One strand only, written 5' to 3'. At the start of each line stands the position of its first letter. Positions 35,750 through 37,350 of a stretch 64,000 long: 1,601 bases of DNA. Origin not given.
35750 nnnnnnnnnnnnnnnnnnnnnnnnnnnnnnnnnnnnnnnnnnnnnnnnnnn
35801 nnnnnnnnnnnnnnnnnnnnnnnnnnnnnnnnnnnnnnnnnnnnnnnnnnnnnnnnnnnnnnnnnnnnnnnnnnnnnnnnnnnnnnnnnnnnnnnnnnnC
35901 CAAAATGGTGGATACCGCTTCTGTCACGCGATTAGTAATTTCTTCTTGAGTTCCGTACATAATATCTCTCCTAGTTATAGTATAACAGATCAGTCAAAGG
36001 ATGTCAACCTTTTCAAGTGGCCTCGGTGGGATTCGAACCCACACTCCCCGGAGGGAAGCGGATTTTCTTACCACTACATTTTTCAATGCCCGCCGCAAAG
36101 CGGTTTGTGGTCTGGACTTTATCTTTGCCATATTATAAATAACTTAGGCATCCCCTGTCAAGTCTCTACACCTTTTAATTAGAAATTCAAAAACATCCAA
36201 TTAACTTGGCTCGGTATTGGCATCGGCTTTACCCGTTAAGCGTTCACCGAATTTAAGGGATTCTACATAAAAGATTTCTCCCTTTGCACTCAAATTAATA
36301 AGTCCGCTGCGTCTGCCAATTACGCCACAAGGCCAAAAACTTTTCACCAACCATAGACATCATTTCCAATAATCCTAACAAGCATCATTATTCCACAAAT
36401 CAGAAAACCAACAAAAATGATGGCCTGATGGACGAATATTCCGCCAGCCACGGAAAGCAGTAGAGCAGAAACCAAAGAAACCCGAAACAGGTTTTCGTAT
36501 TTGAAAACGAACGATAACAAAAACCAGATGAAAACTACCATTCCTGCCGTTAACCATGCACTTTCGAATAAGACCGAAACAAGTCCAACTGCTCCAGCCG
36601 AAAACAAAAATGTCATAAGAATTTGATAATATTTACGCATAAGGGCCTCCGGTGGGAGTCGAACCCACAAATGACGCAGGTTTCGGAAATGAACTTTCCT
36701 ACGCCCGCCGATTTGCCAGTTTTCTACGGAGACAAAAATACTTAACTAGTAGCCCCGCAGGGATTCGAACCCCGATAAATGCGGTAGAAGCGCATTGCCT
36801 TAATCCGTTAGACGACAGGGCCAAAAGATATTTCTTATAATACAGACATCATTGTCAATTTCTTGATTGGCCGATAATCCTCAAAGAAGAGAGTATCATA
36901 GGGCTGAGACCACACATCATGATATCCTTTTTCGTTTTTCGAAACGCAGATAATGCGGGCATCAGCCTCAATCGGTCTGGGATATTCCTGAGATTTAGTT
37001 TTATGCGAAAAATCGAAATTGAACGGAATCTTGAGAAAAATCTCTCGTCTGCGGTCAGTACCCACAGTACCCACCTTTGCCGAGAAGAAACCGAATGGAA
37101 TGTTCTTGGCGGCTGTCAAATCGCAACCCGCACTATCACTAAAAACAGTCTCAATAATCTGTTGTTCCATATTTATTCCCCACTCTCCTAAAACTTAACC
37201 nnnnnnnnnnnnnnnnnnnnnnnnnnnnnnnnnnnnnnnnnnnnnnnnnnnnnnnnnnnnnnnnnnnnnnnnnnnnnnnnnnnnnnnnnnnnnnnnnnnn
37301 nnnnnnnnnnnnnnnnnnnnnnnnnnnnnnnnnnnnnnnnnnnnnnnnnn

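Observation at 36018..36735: Two paralogous tRNA-like elements with perfect T-arm and acceptor 3' strand but no foldable anticodon arm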

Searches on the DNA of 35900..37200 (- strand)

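Call 5: search_rna_families(source=window, start=35950, end=36900, threshold=evalue, max_evalue=10, show_alignments=8)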
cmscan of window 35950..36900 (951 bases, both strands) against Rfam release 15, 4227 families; matches with E-value up to 10: 10.
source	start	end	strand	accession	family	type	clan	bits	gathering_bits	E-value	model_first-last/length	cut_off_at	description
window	36750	36822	-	RF00005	tRNA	Gene; tRNA;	CL00001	53.8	29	1.3e-10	1-71/71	no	tRNA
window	36093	36309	-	RF00028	Intron_gpI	Intron;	-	53.1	50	1.8e-12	1-253/253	no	Group I catalytic intron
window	36751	36822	-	RF01684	mascRNA-menRNA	Gene;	-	26.6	42.5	0.0057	1-56/56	no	MALAT1-associated small cytoplasmic RNA/MEN beta RNA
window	36019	36090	-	RF01684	mascRNA-menRNA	Gene;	-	20.4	42.5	0.24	1-56/56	no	MALAT1-associated small cytoplasmic RNA/MEN beta RNA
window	36643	36733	+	RF04354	Plastid-ycf2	Cis-reg;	-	19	65.7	0.52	1-75/75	no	Plastid-ycf2 5UTR RNA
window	36026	36064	+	RF04351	Plastid-psbl-rps4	Cis-reg;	-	17.2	68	1.3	9-51/53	no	Plastid-psbl-rps4 3UTR RNA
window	36031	36148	-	RF02618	SSRC34_2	Gene; sRNA;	-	16.6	48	8.5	1-125/125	no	Streptococcus sRNA 34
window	36665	36784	-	RF01926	mir-981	Gene; miRNA;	-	16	51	0.27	1-86/86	no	mir-981 microRNA precursor family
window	36026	36042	-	RF00023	tmRNA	Gene;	CL00001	14.3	47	0.0017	347-363/374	no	transfer-messenger RNA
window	36652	36668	-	RF01850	beta_tmRNA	Gene;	CL00001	9.4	84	1.8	86-102/331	no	Betaproteobacteria transfer-messenger RNA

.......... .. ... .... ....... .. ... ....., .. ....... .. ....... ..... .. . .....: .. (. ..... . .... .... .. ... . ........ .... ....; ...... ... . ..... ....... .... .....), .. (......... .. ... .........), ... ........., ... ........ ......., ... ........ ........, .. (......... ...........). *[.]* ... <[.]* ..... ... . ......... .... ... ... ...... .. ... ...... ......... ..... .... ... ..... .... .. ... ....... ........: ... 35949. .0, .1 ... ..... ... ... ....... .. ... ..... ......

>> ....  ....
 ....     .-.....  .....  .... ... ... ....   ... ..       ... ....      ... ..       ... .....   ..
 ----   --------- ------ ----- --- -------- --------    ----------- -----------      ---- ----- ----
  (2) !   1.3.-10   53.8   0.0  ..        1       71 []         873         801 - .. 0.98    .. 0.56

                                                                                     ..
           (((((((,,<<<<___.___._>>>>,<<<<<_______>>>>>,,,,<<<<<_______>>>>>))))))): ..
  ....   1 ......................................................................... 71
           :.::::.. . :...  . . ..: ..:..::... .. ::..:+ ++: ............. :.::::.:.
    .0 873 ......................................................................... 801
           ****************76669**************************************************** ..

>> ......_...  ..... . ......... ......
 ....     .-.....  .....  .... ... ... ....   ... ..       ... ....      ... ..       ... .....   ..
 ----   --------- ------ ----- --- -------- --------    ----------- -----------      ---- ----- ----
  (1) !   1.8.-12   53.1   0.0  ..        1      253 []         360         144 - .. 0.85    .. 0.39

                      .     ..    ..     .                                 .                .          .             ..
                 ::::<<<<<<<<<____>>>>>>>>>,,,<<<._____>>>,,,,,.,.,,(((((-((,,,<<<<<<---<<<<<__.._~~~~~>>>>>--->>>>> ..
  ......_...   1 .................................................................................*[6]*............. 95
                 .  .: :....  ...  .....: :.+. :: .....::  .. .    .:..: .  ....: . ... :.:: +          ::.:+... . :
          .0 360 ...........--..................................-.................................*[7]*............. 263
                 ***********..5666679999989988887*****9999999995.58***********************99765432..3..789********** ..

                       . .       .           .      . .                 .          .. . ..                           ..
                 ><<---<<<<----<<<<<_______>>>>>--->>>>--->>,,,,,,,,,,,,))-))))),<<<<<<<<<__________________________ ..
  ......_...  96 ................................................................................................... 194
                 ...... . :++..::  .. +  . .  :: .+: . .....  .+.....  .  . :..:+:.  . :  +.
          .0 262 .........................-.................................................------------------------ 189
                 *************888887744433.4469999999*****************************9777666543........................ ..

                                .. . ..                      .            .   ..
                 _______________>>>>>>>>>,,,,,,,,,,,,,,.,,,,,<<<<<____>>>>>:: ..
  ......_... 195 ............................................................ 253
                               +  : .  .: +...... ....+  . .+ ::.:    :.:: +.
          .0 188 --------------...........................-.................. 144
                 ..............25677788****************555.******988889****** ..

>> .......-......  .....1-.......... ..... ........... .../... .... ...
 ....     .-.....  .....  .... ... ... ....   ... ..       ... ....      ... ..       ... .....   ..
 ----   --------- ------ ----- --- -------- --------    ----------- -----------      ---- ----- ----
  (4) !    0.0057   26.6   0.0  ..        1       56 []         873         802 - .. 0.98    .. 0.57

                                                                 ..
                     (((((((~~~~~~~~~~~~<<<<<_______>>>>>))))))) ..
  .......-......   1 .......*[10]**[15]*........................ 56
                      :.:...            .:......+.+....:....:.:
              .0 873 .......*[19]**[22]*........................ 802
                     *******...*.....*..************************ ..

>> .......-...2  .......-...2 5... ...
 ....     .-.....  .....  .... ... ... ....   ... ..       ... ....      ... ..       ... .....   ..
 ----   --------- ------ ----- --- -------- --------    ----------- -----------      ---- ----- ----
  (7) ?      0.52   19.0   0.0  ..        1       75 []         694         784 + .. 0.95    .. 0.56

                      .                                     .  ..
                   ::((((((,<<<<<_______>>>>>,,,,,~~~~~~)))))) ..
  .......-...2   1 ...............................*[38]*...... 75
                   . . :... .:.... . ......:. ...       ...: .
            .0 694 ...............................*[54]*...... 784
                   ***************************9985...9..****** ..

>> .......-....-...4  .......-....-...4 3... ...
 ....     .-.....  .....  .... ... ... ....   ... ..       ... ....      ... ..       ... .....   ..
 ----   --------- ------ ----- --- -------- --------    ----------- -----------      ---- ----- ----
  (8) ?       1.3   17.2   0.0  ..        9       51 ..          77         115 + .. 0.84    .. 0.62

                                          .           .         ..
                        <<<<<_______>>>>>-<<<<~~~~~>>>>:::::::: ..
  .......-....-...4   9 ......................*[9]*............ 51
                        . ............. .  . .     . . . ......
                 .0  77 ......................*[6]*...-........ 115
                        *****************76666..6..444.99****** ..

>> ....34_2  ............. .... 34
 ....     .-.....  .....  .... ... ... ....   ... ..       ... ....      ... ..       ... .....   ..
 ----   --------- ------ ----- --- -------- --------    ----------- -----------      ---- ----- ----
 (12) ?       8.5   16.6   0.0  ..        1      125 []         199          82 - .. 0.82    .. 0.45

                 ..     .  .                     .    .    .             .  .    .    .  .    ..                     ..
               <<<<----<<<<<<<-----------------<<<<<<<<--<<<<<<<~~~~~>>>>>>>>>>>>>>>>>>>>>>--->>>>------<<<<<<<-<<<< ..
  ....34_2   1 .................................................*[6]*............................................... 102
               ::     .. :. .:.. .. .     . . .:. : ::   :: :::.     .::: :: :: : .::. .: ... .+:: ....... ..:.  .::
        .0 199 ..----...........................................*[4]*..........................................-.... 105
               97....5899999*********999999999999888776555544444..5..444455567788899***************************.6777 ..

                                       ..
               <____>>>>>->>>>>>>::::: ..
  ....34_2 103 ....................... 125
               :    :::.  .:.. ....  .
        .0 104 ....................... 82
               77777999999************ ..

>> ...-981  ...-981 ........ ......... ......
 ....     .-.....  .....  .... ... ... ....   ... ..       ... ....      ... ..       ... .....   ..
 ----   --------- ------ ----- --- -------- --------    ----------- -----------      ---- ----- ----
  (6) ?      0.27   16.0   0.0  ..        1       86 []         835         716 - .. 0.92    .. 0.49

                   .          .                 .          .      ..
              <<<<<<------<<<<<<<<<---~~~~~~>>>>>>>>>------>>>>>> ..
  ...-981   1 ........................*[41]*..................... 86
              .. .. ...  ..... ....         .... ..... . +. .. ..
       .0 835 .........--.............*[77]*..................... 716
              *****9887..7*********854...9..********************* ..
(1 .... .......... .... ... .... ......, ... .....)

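Call 8: search_dna_similar(query=window:35900-37200:-, collection=phages, mode=distant, max_rows=30)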
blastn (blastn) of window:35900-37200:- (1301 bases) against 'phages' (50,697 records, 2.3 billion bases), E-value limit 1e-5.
Records with a match: 5; places in all: 5; records where one place covers at least 80% of the query: 0.
Best place of each record, by identity: 60-80% 5.
By first word of the organism name: uncultured 3; Agrobacterium 2.
By host as written in the record: - 3; Agrobacterium tumefaciens C58 2.
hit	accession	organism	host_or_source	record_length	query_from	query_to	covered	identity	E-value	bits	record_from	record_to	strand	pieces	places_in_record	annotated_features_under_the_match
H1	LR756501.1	uncultured phage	metagenomic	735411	873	1174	23%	68.7%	6e-24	119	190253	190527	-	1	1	record has no annotation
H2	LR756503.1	uncultured phage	metagenomic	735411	873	1174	23%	68.7%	6e-24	119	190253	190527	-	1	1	record has no annotation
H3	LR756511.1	uncultured phage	metagenomic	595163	1021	1185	13%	69.5%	3e-8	66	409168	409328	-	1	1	record has no annotation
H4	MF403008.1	Agrobacterium phage Atu_ph07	Agrobacterium tumefaciens C58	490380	873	996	10%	73.1%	7e-11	76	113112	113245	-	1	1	none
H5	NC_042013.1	Agrobacterium phage Atu_ph07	Agrobacterium tumefaciens C58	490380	873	996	10%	73.1%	7e-11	76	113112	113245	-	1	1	none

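Call 13: search_dna_similar(query=window:36600-36850:-, collection=phages, mode=distant, max_evalue=10, max_rows=30)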
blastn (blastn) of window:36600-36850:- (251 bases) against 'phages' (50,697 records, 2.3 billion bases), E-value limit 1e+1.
Records with a match: 263; places in all: 287; records where one place covers at least 80% of the query: 0.
Best place of each record, by identity: >=99% 110; 95-99% 72; 90-95% 33; 80-90% 31; 60-80% 17.
By first word of the organism name: Pseudomonas 39; Streptomyces 24; Gordonia 21; Aeromonas 21; Enterococcus 18; Bacillus 17; Acinetobacter 14; Mycobacterium 10; Klebsiella 10; Proteus 9; and 26 more.
By host as written in the record: Gordonia terrae 3612 19; - 18; Aeromonas hydrophila 13; Pseudomonas aeruginosa 13; Streptomyces griseus ATCC 10137 8; Acinetobacter baumannii 8; Cronobacter sakazakii 7; Klebsiella pneumoniae K23 7; and 95 more.
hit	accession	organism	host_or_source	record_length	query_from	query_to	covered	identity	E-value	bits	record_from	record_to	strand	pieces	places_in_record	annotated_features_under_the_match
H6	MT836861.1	Bacteriophage sp.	human fecal samples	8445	30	99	28%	72.9%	8e-1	39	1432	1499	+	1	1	record has no annotation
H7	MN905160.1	Pseudomonas phage PE09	Pseudomonas syringae pv. actinidiae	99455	32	97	26%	74.6%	2e-1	42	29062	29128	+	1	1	tRNA-Leu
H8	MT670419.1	Pseudomonas phage phiPsa315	Pseudomonas syringae pv. actinidiae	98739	32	97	26%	74.6%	2e-1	42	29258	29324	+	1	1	tRNA-Leu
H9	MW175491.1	Pseudomonas phage PN09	Pseudomonas syringae pv. actinidiae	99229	32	97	26%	74.6%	2e-1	42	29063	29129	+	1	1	tRNA-Leu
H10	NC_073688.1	Pseudomonas phage phiPsa315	Pseudomonas syringae pv. actinidiae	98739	32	97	26%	74.6%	2e-1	42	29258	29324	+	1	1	tRNA-Leu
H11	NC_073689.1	Pseudomonas phage PE09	Pseudomonas syringae pv. actinidiae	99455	32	97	26%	74.6%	2e-1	42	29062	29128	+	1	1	tRNA-Leu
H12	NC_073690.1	Pseudomonas phage PN09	Pseudomonas syringae pv. actinidiae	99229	32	97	26%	74.6%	2e-1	42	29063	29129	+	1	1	tRNA-Leu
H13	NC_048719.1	Streptomyces phage Annadreamy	Streptomyces griseus ATCC 10137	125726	76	126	20%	76.5%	8e-1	39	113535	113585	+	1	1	235: tRNA-Leu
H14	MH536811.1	Streptomyces phage Annadreamy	Streptomyces griseus ATCC 10137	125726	76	126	20%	76.5%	8e-1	39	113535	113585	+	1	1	235: tRNA-Leu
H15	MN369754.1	Streptomyces phage Limpid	Streptomyces sanglieri UNT16F27A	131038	76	126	20%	76.5%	8e-1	39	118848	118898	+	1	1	none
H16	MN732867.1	Erwinia phage Hena1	Erwinia amylovora 1/79Sm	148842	75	199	15%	100.0%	1e+1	71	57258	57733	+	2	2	tRNA-Leu | tRNA-Phe | tRNA-Ala | tRNA-Arg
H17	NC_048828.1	Erwinia phage Hena1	Erwinia amylovora 1/79Sm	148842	75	199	15%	100.0%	1e+1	71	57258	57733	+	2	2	tRNA-Leu | tRNA-Phe | tRNA-Ala | tRNA-Arg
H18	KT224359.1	Bacillus phage TsarBomba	Bacillus thuringiensis subsp. kurstaki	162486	45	90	18%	78.7%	3e+0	37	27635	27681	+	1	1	tRNA-Arg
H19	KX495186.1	Bacillus phage PK16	Bacillus cereus ATCC 21772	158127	45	90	18%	78.7%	3e+0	37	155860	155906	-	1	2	tRNA-Arg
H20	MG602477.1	Bacillus phage BCP01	Bacillus cereus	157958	45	90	18%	78.7%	3e+0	37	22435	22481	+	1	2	hypothetical protein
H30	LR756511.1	uncultured phage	metagenomic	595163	182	218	15%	86.5%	2e-1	42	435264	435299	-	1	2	record has no annotation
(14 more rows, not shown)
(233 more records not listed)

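Call 20: get_annotated_region(hit=H30, flank=1500)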
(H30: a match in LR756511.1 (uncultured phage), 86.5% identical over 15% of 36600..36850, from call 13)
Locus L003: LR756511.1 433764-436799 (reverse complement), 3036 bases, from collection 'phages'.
description: uncultured phage genome assembly, chromosome: 1.
organism: uncultured phage (NCBI taxid 278008)
taxonomy: Viruses; environmental samples
host: -; source: metagenomic; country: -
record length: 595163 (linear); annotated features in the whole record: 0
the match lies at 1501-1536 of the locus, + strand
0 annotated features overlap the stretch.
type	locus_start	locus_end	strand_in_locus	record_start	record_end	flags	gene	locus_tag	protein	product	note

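Call 21: get_annotated_region(hit=H1, flank=1500)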
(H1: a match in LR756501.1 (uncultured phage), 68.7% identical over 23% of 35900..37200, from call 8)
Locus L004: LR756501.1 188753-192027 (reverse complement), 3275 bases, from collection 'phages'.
description: uncultured phage genome assembly, chromosome: 1.
organism: uncultured phage (NCBI taxid 278008)
taxonomy: Viruses; environmental samples
host: -; source: metagenomic; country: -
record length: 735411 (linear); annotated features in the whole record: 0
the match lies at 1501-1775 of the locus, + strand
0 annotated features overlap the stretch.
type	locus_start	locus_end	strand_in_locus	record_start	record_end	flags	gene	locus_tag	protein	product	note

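Call 24: search_rna_families(sources=[L003, L004], threshold=gathering)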
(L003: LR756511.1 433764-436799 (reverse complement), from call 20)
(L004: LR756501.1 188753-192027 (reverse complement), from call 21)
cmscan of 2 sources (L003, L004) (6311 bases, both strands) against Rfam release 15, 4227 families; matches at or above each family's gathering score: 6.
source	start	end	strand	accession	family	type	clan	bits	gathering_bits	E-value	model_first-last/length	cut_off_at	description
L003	1949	2032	+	RF00005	tRNA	Gene; tRNA;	CL00001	58.7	29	3.9e-11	1-71/71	no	tRNA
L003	1699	1780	+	RF00005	tRNA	Gene; tRNA;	CL00001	58.4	29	4.7e-11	1-71/71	no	tRNA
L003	1445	1526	+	RF00005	tRNA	Gene; tRNA;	CL00001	56.3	29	1.8e-10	1-71/71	no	tRNA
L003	2317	2402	+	RF00005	tRNA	Gene; tRNA;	CL00001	55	29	4e-10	1-71/71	no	tRNA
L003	907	989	+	RF00005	tRNA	Gene; tRNA;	CL00001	54.9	29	4.5e-10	1-71/71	no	tRNA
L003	461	544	+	RF00005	tRNA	Gene; tRNA;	CL00001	54.7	29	5e-10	1-71/71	no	tRNA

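Call 80: get_annotated_region(hit=H5, flank=700)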
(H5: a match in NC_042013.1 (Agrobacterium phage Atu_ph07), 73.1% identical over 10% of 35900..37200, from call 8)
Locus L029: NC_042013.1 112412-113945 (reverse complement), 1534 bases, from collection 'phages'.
description: Agrobacterium phage Atu_ph07, complete genome.
organism: Agrobacterium phage Atu_ph07 (NCBI taxid 2024264)
taxonomy: Viruses; Duplodnaviria; Heunggongvirae; Uroviricota; Caudoviricetes; Polybotosvirus; Polybotosvirus Atuph07
host: Agrobacterium tumefaciens C58; source: -; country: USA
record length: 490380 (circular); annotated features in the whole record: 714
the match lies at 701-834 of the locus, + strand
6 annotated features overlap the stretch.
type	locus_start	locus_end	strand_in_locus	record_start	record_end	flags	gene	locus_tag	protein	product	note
CDS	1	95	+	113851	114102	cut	-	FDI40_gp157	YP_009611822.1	hypothetical protein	-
CDS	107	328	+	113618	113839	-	-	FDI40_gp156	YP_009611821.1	hypothetical protein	-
CDS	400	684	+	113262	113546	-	-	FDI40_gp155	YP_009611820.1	hypothetical protein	-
CDS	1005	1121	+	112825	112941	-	-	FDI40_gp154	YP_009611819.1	hypothetical protein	-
CDS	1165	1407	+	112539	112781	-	-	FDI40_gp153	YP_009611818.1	hypothetical protein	-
CDS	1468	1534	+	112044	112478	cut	-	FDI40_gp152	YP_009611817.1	hypothetical protein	-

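Call 81: get_annotated_region(hit=H3, flank=700)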
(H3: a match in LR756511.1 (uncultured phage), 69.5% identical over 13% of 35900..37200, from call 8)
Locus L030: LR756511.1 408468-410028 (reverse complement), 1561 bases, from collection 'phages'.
description: uncultured phage genome assembly, chromosome: 1.
organism: uncultured phage (NCBI taxid 278008)
taxonomy: Viruses; environmental samples
host: -; source: metagenomic; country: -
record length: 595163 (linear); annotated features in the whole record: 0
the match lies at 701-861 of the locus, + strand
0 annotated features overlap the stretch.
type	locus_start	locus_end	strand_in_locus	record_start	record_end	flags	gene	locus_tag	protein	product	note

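Call 82: search_rna_families(sources=[L029, L030, L004], threshold=evalue, max_evalue=0.001)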
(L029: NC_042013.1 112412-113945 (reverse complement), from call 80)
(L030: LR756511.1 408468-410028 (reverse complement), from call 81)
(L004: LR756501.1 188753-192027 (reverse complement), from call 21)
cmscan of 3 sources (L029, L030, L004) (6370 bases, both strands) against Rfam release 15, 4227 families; matches with E-value up to 0.001: 0.
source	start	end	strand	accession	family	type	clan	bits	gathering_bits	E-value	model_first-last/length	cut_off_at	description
